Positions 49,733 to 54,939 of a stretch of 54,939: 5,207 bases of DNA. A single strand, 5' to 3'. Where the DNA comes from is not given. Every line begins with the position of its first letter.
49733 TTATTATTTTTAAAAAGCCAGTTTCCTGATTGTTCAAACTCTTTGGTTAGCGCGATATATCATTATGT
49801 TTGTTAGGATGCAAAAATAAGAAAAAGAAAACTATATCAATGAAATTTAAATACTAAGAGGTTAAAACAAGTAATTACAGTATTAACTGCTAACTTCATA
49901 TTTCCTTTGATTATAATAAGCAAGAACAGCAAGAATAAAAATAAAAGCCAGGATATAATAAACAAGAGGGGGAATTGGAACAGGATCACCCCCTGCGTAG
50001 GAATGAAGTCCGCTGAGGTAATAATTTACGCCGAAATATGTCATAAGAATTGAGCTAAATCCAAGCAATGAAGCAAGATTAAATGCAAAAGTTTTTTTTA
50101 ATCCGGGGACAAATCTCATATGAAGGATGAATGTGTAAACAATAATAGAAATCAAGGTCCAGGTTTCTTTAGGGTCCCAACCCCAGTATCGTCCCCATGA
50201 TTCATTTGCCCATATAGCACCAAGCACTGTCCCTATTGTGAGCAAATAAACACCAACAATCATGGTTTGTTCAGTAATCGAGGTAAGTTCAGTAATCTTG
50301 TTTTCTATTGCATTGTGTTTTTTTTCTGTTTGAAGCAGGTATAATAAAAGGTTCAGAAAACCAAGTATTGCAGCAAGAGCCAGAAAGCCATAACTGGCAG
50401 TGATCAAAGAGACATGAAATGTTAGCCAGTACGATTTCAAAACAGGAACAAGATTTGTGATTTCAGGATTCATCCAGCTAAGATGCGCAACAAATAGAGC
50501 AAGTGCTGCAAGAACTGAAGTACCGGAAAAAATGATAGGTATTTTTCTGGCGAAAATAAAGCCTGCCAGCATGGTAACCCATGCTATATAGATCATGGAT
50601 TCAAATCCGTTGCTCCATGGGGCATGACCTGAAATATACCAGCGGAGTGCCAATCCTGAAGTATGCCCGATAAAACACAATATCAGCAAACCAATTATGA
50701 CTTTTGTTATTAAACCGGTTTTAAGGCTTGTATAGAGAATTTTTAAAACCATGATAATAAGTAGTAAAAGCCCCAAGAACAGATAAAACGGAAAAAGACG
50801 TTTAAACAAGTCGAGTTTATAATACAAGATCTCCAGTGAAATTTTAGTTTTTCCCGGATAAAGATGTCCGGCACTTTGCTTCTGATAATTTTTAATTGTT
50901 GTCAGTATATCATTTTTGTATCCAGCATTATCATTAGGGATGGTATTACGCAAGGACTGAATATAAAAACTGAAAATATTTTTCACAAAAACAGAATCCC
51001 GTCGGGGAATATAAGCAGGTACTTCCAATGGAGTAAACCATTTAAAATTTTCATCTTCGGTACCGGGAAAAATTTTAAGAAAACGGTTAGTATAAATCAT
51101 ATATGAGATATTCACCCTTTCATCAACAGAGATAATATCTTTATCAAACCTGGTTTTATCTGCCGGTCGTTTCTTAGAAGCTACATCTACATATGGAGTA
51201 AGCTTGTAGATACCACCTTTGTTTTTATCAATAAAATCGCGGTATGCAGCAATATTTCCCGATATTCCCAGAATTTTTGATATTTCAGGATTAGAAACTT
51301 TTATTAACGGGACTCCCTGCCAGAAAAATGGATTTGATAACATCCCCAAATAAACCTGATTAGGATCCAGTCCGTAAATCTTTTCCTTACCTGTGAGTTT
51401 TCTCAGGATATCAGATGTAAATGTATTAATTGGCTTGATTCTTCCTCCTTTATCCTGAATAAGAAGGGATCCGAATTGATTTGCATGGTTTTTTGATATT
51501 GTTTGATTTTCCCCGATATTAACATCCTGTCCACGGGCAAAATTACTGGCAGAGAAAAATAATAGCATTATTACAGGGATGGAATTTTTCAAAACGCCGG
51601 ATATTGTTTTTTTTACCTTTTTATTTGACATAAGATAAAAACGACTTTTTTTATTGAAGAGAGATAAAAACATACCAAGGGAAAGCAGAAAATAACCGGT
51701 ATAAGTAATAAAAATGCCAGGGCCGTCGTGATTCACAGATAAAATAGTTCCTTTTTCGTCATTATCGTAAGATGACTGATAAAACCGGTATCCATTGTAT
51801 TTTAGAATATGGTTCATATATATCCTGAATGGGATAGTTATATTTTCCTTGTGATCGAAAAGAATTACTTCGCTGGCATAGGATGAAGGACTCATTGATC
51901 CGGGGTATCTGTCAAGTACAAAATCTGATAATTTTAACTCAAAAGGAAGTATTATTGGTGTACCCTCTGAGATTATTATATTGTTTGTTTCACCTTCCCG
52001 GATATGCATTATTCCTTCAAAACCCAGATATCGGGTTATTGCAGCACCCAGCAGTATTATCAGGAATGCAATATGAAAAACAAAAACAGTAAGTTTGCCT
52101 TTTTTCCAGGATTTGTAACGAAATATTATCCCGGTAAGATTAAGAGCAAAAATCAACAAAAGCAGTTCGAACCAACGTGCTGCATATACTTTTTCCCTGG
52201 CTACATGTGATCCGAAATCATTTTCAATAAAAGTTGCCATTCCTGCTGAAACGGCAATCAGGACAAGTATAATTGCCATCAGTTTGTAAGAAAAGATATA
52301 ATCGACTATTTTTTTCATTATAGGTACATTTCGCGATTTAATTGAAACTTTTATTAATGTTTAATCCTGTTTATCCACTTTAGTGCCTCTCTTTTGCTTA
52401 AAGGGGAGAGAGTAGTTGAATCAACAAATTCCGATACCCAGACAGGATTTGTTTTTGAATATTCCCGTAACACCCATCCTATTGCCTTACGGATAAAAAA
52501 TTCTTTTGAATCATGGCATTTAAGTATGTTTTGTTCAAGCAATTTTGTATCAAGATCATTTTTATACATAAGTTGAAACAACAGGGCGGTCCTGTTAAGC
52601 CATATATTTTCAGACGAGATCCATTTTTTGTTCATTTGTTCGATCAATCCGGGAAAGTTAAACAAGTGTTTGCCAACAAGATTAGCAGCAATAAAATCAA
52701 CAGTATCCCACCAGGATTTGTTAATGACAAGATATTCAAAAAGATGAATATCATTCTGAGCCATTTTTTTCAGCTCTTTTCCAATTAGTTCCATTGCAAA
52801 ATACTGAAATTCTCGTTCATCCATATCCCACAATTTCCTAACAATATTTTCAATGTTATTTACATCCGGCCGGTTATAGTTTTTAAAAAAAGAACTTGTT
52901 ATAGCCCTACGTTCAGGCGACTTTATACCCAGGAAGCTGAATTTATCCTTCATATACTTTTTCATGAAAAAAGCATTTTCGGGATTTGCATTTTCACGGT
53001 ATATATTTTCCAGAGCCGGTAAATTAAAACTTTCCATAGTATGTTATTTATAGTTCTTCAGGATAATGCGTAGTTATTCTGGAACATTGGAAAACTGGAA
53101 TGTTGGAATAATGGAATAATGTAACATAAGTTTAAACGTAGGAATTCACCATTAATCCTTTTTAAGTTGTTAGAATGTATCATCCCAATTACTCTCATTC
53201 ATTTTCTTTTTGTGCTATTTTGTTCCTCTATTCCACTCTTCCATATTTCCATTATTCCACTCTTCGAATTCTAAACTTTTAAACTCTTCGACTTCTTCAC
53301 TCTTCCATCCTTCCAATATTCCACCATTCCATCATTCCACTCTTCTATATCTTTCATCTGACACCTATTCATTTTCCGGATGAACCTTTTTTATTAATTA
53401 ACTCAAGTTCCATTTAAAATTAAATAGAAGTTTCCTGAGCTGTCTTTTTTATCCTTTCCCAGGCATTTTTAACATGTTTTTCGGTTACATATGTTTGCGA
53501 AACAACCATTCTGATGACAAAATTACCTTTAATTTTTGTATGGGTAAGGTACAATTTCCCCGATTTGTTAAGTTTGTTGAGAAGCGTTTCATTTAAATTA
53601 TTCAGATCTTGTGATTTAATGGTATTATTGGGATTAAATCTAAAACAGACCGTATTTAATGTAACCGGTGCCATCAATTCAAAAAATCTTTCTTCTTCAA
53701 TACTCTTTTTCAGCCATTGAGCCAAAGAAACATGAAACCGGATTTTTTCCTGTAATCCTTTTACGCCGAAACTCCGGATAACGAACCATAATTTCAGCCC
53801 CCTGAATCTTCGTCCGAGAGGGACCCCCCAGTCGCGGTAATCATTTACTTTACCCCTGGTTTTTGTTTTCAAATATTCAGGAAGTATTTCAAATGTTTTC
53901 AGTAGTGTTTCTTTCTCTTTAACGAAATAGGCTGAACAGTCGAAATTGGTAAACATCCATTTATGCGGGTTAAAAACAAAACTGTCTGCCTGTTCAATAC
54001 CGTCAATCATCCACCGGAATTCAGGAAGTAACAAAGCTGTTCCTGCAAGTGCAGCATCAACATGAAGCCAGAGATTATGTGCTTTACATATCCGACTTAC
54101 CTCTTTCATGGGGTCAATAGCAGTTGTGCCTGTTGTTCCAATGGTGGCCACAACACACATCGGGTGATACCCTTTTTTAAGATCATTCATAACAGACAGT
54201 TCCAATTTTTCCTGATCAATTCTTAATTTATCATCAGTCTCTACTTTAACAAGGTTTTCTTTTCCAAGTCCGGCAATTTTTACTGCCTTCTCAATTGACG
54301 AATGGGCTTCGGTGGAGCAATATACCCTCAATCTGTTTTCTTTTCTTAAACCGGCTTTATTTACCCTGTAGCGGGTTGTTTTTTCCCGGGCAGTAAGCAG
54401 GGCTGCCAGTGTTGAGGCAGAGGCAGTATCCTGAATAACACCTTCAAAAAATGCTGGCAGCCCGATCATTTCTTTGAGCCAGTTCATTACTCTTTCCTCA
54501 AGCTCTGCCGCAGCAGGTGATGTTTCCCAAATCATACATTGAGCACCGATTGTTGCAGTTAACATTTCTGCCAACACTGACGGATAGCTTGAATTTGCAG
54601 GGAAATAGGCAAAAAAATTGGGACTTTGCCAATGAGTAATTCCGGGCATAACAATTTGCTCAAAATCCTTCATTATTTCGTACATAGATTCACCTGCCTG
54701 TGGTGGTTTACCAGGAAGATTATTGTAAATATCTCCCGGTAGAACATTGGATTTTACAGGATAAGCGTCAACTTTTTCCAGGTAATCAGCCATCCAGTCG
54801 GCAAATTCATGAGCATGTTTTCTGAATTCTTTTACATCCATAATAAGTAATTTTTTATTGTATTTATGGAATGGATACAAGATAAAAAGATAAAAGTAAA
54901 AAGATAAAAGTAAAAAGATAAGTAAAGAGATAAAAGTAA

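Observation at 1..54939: Intergenic spacers are built from one-base-depleted short-word arrays with a fixed C-poor arm then G-poor arm layout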

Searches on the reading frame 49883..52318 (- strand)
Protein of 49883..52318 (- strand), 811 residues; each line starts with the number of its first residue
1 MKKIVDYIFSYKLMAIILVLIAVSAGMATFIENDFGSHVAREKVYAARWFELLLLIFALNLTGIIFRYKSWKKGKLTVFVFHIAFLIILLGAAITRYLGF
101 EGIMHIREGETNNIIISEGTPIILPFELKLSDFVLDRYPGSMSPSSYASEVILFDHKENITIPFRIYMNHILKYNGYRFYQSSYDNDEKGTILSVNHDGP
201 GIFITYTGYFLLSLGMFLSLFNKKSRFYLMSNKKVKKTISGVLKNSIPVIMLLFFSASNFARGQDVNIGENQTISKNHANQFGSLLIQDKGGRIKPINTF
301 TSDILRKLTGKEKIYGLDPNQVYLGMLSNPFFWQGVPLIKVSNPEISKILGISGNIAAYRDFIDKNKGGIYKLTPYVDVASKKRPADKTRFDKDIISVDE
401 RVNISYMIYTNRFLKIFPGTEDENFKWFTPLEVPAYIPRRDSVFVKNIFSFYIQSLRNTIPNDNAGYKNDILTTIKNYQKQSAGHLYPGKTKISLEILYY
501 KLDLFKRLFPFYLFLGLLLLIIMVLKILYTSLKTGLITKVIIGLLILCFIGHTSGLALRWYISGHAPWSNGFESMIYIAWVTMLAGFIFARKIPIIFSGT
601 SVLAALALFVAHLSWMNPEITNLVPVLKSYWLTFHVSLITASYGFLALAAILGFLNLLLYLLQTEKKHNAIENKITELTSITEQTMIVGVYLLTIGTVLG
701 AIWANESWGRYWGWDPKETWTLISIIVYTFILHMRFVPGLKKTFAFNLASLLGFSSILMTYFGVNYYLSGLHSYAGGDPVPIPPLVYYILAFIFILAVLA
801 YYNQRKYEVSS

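Call 14: search_protein_families(library=pfam, proteins=[window:49883-52318:-])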
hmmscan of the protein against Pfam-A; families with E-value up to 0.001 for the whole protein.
window:49883-52318:- (811 aa): 2 families
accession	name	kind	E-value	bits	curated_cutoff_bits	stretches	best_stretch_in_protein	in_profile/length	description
PF01578.25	Cytochrom_C_asm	-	4.7e-42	144.5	29.9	1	568-772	1-212/212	Cytochrome C assembly protein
PF05140.19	ResB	-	5.9e-28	98.4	24.6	1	75-190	151-271/486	ResB-like family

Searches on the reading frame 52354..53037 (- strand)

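Call 14: search_protein_families(library=pfam, proteins=[window:52354-53037:-])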
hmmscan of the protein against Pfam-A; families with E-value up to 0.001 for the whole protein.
window:52354-53037:- (227 aa): 1 family
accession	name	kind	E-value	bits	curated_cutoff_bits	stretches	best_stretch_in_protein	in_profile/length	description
PF08713.17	DNA_alkylation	-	4.3e-64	216.5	21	1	14-222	6-213/213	DNA alkylation repair enzyme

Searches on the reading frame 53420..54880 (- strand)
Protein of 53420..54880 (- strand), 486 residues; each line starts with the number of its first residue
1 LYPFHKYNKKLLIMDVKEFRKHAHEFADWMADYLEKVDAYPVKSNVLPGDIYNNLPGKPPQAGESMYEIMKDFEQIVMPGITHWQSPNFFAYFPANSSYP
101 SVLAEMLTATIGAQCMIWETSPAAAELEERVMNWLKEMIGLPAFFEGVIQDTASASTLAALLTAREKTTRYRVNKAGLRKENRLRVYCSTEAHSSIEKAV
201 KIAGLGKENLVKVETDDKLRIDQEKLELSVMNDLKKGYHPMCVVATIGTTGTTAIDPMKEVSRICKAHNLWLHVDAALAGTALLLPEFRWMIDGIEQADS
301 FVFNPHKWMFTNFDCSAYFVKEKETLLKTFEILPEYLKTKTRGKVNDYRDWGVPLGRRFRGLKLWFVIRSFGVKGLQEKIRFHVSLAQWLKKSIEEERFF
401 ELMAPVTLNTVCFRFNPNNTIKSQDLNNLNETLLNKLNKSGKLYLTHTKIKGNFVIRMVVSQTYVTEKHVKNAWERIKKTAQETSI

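Call 29: search_protein_families(library=pfam, max_evalue=0.01, proteins=[window:53420-54880:-])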
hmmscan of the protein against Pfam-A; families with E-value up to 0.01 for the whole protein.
window:53420-54880:- (486 aa): 4 families
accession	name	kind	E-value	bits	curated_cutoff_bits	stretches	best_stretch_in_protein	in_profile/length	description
PF00282.25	Pyridoxal_deC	-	1.1e-116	390.1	27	1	48-415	1-374/375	Pyridoxal-dependent decarboxylase conserved domain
PF05889.19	SepSecS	-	2.9e-06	26.7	21.1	1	179-278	98-194/389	O-phosphoseryl-tRNA(Sec) selenium transferase, SepSecS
PF01212.27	Beta_elim_lyase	-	7.5e-05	22.6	27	1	105-277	17-170/288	Beta-eliminating lyase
PF00266.25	Aminotran_5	-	0.00014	21.4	21.5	1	182-277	88-177/371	Aminotransferase class-V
